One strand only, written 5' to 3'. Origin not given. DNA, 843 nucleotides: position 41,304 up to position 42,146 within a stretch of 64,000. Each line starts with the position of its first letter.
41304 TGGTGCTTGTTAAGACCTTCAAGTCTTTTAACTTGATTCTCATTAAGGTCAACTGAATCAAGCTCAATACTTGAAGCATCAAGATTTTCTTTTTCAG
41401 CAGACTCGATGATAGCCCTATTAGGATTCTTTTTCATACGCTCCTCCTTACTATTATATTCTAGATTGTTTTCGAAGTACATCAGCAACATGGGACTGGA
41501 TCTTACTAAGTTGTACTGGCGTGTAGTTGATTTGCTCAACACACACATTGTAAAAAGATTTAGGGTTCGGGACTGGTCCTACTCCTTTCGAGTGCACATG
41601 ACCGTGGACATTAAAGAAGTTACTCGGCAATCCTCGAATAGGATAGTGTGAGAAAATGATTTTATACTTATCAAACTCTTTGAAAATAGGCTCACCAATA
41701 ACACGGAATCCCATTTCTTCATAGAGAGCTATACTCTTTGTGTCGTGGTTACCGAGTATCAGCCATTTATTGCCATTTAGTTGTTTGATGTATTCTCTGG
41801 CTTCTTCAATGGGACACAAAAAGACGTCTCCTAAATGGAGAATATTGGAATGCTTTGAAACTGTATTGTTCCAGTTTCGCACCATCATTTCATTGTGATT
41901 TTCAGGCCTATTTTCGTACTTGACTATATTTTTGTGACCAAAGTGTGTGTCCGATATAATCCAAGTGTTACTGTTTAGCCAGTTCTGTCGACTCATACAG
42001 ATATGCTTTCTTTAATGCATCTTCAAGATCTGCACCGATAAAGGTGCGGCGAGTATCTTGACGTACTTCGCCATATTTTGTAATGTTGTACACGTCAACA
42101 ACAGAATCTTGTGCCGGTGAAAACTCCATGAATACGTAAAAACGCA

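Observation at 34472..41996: RNA-repair and stress-nucleotide module in the leftward operons: RtcB ligase, SpoT-like ppGpp hydrolase, second HD protein, metallophosphoesterase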

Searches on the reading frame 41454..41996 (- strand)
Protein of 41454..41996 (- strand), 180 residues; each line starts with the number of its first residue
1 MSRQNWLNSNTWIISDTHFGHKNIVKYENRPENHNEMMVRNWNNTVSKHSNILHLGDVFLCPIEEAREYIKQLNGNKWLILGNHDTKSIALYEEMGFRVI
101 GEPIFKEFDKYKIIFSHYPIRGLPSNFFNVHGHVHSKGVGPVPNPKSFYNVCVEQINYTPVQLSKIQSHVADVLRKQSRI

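Call 4: search_protein_families(library=pfam, proteins=[window:41454-41996:-], max_evalue=0.01)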
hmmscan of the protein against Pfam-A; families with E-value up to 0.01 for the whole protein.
window:41454-41996:- (180 aa): 1 family
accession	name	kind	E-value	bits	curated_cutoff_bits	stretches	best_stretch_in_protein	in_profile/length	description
PF12850.12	Metallophos_2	-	7.9e-05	23.2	27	1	12-122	4-91/154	Calcineurin-like phosphoesterase superfamily domain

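Call 9: search_protein_families(library=phrogs, proteins=[window:41454-41996:-], max_evalue=0.01)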
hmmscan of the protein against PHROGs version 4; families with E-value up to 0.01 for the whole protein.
window:41454-41996:- (180 aa): 1 family
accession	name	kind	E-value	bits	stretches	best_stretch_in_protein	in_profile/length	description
phrog_547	-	other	2.1e-45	155.8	1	6-172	26-201/245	phosphoesterase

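Call 18: search_solved_structures(query=window:41454-41996:-, max_evalue=1, show_alignments=2)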
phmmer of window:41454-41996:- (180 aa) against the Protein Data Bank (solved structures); distinct sequences matched with E-value up to 1: 3.
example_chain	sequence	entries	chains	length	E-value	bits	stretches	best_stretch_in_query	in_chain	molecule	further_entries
1xm7_A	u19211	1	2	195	3.8e-08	37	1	10-121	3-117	hypothetical protein aq_1665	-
2dxl_A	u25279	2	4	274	0.5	13.7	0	14-91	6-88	Phosphohydrolase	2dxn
2zo9_B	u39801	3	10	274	0.5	13.7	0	14-91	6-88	Phosphohydrolase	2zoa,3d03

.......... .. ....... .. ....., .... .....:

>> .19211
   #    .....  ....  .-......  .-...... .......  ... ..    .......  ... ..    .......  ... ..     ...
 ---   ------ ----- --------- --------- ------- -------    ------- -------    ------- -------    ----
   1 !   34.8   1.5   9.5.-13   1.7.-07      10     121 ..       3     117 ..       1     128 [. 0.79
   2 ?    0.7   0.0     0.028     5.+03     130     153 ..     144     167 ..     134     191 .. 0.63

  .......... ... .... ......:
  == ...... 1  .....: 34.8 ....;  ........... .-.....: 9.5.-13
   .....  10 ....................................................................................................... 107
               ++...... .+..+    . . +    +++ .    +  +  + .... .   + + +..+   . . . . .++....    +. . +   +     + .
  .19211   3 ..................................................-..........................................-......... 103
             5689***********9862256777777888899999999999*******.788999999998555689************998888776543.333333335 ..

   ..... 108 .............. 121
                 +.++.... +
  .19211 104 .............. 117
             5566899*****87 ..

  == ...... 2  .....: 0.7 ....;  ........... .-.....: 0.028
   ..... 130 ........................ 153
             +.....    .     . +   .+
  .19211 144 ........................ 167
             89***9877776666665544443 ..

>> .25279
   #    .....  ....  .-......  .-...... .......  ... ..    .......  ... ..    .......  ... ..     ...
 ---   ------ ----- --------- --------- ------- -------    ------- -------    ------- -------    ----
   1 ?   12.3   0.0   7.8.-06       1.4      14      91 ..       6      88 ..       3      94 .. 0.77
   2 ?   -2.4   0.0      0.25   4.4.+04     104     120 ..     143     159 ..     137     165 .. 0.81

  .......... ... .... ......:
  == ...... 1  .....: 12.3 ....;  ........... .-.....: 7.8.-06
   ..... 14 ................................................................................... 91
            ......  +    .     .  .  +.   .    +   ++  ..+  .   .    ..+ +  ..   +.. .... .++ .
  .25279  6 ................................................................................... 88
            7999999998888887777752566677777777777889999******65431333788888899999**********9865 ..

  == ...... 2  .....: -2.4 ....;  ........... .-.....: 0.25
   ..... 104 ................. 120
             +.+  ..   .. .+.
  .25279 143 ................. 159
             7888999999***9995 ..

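Call 19: search_protein_families(library=ncbifam, proteins=[window:41454-41996:-], max_evalue=0.01)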
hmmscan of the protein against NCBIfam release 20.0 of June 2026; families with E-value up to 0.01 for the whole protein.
window:41454-41996:- (180 aa): 2 families
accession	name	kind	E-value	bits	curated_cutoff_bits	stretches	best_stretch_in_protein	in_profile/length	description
TIGR04123.1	P_estr_lig_assc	hypoth_equivalog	2.3e-08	33.7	150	1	6-136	18-152/207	ligase-associated DNA damage response endonuclease PdeM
TIGR00024.1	SbcD_rel_arch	hypoth_equivalog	0.0017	18.1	115.2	1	9-96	15-106/224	putative phosphoesterase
